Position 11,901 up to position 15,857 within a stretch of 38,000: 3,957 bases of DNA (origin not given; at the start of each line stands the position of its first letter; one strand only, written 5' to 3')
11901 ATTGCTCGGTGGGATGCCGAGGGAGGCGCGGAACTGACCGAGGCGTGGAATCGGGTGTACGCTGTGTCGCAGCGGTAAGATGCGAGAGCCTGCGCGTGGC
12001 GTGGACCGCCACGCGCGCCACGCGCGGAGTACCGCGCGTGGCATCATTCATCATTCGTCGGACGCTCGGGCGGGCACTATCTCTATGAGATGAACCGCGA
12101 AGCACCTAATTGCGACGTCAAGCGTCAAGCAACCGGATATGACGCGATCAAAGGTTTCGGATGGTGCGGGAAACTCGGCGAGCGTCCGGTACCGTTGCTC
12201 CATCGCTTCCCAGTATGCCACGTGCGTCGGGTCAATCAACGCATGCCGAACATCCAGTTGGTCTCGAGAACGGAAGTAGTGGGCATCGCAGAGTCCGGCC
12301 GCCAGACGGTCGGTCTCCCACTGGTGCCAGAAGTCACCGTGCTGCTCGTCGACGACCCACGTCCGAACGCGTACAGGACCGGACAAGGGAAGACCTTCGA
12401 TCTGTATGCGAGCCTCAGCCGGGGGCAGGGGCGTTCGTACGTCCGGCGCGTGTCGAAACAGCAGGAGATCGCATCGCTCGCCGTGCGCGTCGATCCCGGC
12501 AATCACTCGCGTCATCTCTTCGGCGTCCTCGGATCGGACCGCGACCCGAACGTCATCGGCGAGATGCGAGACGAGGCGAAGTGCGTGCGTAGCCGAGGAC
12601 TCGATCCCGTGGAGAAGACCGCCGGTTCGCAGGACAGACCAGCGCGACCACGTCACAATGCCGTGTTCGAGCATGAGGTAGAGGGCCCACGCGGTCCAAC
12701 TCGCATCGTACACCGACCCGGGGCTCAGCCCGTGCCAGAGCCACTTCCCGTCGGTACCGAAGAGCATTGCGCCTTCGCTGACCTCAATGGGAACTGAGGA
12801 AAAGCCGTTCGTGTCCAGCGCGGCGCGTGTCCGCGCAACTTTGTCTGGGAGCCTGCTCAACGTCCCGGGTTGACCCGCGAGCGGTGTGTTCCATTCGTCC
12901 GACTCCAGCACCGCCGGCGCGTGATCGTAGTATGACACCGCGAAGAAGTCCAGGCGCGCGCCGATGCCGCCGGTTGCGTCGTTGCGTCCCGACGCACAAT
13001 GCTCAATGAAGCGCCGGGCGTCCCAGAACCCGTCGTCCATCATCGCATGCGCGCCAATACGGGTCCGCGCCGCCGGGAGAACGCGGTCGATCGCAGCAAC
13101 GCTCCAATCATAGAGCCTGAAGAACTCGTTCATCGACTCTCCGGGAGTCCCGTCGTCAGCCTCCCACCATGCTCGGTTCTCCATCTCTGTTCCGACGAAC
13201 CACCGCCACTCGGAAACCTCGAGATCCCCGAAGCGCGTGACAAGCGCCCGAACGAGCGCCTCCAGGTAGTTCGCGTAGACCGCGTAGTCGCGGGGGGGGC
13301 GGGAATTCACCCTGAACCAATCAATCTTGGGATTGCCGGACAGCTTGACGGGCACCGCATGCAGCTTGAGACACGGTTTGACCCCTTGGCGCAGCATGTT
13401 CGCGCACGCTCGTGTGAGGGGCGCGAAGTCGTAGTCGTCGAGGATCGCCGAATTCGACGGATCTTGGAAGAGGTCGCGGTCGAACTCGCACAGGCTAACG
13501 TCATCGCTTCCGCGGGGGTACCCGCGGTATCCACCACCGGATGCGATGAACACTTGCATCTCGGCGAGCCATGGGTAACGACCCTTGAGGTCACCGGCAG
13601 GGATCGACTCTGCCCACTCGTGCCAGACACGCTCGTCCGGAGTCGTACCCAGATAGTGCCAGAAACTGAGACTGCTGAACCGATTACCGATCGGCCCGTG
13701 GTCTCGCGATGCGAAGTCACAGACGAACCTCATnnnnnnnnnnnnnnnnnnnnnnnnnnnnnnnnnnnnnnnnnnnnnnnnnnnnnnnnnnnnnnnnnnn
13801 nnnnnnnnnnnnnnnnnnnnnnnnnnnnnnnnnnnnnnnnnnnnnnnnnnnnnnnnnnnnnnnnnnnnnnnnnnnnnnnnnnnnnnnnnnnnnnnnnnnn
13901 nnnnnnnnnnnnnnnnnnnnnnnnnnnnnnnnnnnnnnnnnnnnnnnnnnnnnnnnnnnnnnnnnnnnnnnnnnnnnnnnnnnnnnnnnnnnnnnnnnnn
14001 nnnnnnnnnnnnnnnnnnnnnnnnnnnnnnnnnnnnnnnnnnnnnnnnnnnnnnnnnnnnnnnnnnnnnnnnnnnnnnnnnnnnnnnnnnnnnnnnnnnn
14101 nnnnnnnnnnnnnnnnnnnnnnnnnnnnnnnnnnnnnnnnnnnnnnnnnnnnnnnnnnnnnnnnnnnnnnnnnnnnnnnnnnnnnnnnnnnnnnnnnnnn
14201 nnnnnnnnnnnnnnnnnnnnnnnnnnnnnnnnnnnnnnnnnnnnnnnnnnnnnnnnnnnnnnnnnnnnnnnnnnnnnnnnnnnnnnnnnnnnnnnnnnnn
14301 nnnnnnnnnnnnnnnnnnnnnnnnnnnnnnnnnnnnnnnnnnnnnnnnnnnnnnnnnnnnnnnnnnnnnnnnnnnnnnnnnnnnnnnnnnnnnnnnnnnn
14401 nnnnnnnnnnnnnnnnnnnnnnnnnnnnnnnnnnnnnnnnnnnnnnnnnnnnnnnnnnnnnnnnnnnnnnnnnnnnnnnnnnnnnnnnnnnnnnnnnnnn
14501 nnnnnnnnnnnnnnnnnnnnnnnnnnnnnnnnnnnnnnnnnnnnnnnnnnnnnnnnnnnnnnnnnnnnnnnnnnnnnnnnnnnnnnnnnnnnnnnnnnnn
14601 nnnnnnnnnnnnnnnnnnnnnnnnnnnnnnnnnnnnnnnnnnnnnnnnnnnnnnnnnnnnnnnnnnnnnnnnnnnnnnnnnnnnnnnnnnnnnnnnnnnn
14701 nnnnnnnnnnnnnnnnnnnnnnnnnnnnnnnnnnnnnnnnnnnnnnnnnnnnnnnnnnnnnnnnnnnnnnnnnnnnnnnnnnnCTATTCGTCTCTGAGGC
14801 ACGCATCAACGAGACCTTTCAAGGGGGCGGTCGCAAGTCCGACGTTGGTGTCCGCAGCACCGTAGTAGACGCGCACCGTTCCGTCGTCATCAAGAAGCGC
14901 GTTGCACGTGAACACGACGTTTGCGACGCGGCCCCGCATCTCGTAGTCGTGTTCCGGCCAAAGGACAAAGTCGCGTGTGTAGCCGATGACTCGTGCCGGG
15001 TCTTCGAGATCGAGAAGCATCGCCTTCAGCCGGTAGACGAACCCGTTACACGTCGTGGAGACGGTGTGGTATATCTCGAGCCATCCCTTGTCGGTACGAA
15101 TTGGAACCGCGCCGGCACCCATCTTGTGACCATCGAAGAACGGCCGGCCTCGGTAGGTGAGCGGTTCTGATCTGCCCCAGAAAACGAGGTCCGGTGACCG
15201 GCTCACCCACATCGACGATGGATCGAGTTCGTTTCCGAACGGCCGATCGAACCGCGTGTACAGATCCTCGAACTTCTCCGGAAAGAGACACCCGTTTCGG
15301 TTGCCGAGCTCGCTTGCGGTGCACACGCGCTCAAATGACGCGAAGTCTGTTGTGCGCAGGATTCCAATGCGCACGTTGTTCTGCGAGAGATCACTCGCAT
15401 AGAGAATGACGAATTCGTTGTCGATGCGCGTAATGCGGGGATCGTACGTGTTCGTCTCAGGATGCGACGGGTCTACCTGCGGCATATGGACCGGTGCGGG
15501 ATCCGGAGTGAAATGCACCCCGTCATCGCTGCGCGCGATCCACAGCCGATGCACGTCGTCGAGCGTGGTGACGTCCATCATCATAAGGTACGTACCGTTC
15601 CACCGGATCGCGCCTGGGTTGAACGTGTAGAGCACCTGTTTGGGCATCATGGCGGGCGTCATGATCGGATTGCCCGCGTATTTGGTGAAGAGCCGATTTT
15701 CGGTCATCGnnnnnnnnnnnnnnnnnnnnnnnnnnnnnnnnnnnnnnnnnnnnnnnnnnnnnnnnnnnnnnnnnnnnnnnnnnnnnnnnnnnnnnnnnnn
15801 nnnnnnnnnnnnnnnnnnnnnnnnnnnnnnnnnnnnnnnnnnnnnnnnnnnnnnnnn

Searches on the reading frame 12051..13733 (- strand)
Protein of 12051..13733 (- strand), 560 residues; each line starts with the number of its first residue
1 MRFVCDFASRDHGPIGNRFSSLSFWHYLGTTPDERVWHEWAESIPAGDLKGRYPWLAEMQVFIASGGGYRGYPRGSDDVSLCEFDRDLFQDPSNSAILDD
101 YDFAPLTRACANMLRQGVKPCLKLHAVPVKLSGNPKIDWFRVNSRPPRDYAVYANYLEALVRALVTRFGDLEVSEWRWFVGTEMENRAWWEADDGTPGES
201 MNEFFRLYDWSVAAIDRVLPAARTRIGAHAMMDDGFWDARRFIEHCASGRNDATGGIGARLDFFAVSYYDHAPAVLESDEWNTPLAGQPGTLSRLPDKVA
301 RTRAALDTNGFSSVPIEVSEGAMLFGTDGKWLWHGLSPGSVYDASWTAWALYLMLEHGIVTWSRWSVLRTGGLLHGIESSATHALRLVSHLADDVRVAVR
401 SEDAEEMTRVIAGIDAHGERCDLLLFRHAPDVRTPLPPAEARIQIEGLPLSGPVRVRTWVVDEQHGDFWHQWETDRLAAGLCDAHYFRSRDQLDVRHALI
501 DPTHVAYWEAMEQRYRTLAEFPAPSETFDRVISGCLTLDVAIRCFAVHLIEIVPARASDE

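Call 8: search_protein_families(library=pfam, proteins=[window:12051-13733:-])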
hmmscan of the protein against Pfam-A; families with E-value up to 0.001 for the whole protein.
window:12051-13733:- (560 aa): 1 family
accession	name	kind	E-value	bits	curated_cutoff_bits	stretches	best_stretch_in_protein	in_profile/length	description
PF01229.23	Glyco_hydro_39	-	5.2e-15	55.7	26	1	101-271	74-228/472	Glycosyl hydrolases family 39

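Call 9: search_protein_families(library=ncbifam, proteins=[window:12051-13733:-])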
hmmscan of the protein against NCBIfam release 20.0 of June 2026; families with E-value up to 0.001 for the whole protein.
window:12051-13733:- (560 aa): 1 family
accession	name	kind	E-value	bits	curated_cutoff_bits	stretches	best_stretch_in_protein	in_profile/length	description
NF042992.1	alph1,4rhamsidase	equivalog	1.4e-11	43.9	850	1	143-269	143-253/471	alpha-1,4-L-rhamnosidase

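Call 39: search_solved_structures(query=window:12051-13733:-, max_evalue=1)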
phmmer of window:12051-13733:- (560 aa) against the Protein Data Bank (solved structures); distinct sequences matched with E-value up to 1: 12.
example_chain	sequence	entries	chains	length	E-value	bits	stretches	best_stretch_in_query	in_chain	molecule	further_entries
6yyh_A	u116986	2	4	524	1.1e-11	47.2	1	95-246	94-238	Beta-xylosidase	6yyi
1px8_A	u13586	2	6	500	1.2e-09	40.5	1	90-246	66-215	Beta-xylosidase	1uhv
2bs9_A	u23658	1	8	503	8e-08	34.5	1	97-249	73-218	BETA-XYLOSIDASE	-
1w91_A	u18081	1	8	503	8.6e-08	34.3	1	97-249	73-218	BETA-XYLOSIDASE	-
2bfg_A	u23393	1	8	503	4.3e-07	32.1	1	97-249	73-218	BETA-XYLOSIDASE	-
8i0x_B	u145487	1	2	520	1.7e-06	30.1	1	101-247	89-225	Glycoside hydrolase family 39 beta-xylosidase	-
8i0j_A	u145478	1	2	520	4e-06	28.9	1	101-247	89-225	Glycoside hydrolase family 39 beta-xylosidase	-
4m29_A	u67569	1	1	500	4.8e-05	25.3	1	101-316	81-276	Beta-xylosidase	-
4ekj_A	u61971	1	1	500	4.9e-05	25.3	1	101-316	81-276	Beta-xylosidase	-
6uqj_A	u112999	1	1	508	0.0097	17.7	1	101-216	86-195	Beta-xylosidase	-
5cay_G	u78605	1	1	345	0.11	14.2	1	116-207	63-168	Envelope glycoprotein gp120 core from ST strain of HIV-2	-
9mej_E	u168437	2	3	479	0.96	11.1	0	148-207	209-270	gp120 | HIV-1/gp120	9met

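Call 66: find_homologous_proteins(query=window:12051-13733:-)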
Query window:12051-13733:- (560 aa): 36 proteins with E <= 0.001 among 8000 candidates.
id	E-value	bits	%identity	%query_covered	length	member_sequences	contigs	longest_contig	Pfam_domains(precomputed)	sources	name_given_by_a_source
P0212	0.0e+0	1325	100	100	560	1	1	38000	PF01229.23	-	-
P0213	1.0e-220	752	59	99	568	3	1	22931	PF01229.23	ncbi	-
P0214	3.5e-219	747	58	99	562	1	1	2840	PF01229.23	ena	-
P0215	5.5e-212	724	57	99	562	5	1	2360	PF01229.23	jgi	-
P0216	6.5e-209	713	54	99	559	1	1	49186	PF01229.23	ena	-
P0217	3.0e-208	711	57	99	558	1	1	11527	PF01229.23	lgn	-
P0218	3.1e-208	711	54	99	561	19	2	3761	PF01229.23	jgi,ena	-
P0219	9.7e-204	696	53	99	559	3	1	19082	PF01229.23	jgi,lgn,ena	-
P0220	3.7e-203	694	53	100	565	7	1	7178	PF01229.23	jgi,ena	-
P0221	1.2e-199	683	54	96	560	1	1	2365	PF01229.23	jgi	jgi:xylan 1,4-beta-xylosidase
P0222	9.2e-198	677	54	98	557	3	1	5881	PF01229.23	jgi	jgi:hypothetical protein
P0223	4.4e-195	668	54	100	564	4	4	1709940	PF01229.23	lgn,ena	-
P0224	2.3e-176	606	52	91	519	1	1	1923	PF01229.23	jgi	jgi:xylan 1,4-beta-xylosidase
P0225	6.8e-176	604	47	98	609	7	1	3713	PF01229.23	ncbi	-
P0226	8.9e-175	601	48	99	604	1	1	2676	PF01229.23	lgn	-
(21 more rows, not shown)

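Call 67: find_encoding_contigs(protein=P0223, flank=10000, max_places=2)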
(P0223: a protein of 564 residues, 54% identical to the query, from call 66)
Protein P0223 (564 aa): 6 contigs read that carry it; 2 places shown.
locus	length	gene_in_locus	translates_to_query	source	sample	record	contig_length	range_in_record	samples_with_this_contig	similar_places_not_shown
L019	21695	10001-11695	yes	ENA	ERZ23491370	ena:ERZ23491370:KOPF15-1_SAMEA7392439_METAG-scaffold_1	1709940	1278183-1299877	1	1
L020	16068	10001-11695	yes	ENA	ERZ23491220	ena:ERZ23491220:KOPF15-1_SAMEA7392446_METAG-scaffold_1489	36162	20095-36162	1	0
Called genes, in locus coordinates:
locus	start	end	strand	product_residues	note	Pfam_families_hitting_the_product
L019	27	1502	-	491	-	PF00370:FGGY_N, PF02782:FGGY_C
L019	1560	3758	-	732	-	PF00596:Aldolase_II, PF00106:adh_short, PF13561:adh_short_C2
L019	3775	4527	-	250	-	PF08220:HTH_DeoR, PF08279:HTH_11 (weak), PF00455:DeoRC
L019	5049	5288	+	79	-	PF13560:HTH_31, PF01381:HTH_3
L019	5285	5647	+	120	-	PF13657:Couple_hipA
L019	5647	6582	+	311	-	PF07804:HipA_C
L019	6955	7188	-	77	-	-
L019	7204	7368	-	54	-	-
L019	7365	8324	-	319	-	PF06800:Sugar_transport, PF07857:TMEM144 (weak)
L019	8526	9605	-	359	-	PF00356:LacI, PF00532:Peripla_BP_1, PF13377:Peripla_BP_3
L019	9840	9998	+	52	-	-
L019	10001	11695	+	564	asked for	PF01229:Glyco_hydro_39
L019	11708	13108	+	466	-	PF13347:MFS_2, PF07690:MFS_1 (weak)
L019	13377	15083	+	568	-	-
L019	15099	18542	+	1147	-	PF07715:Plug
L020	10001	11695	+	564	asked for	PF01229:Glyco_hydro_39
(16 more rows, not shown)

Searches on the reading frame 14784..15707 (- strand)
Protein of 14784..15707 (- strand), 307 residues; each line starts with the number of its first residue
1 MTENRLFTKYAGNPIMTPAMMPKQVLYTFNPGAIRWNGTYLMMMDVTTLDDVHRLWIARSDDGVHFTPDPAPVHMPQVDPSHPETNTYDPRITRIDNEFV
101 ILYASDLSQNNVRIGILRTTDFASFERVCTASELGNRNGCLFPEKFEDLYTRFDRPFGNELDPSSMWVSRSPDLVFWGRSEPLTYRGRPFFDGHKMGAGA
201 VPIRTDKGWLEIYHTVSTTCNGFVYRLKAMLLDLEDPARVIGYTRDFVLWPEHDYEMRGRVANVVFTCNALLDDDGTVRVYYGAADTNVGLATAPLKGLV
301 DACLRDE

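Call 8: search_protein_families(library=pfam, proteins=[window:14784-15707:-])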
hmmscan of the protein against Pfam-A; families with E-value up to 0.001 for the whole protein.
window:14784-15707:- (307 aa): 1 family
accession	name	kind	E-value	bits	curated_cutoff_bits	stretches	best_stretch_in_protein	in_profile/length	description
PF04041.19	Glyco_hydro_130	-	2.6e-48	165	26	1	20-303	27-318/320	beta-1,4-mannooligosaccharide phosphorylase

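Call 9: search_protein_families(library=ncbifam, proteins=[window:14784-15707:-])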
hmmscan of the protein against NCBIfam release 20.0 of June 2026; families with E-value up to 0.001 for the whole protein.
window:14784-15707:- (307 aa): 3 families
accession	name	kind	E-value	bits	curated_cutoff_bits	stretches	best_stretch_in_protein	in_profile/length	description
NF050092.1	BtaManbiosPhlase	equivalog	1.9e-55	188.2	550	1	49-300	103-347/351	BtaManbiosPhlase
NF052550.1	BManbPhaseBMBP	equivalog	5.1e-46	157.4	450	1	11-294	8-289/296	beta-1,2-mannobiose phosphorylase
NF058598.1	BetMansidBT3780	equivalog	1.1e-10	41.2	550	1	190-293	251-361/366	beta-1,2-mannosidase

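Call 41: search_solved_structures(query=window:14784-15707:-, max_evalue=0.001)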
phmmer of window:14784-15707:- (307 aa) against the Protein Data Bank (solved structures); distinct sequences matched with E-value up to 0.001: 18.
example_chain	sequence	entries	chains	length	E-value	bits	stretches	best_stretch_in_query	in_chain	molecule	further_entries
1vkd_A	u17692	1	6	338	7.7e-57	196.1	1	9-305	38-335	conserved hypothetical protein TM1225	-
5ayd_A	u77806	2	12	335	2.5e-45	158.2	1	8-301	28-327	Beta-1,4-mannooligosaccharide phosphorylase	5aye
4udg_A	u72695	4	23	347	2.4e-40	141.9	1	11-300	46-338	UHGB_MP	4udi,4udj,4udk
4udk_E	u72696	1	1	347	2.4e-40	141.9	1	11-300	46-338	UHGB_MP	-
9eqq_A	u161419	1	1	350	5.1e-39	137.5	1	53-297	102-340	Uhgb_MS mannoside synthase from an unknown human gut bacterium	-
9erg_A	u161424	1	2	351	5.1e-39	137.5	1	53-297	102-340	Uhgb_MS mannoside synthase from an unknown human gut bacterium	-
9erh_A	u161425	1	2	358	5.4e-39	137.4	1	53-297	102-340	Uhgb_MS mannoside synthase from an unknown human gut bacterium in complex with 1,2-beta-ma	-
9fj8_A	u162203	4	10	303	5.2e-36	127.6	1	24-298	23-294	1,2-beta-oligomannan phosphorylase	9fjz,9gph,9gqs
5b0p_A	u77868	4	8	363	1.9e-35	125.8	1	50-290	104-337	Lin0857 protein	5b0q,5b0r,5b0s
7fip_A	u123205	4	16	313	2.3e-33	118.9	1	55-293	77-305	Beta-1,2-mannobiose phosphorylase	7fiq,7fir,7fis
3was_A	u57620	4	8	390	3.6e-31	111.7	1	6-305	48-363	4-O-beta-D-mannosyl-D-glucose phosphorylase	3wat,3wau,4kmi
5ay9_A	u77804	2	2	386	1.5e-30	109.7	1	27-302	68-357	4-O-beta-D-mannosyl-D-glucose phosphorylase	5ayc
3r67_A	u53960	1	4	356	7e-09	38.5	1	28-293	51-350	putative Glycosidase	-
3qc2_A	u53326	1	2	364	6.2e-08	35.4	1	27-294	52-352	glycosyl hydrolase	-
3taw_A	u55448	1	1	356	1.1e-07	34.6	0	28-127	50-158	Hypothetical glycoside hydrolase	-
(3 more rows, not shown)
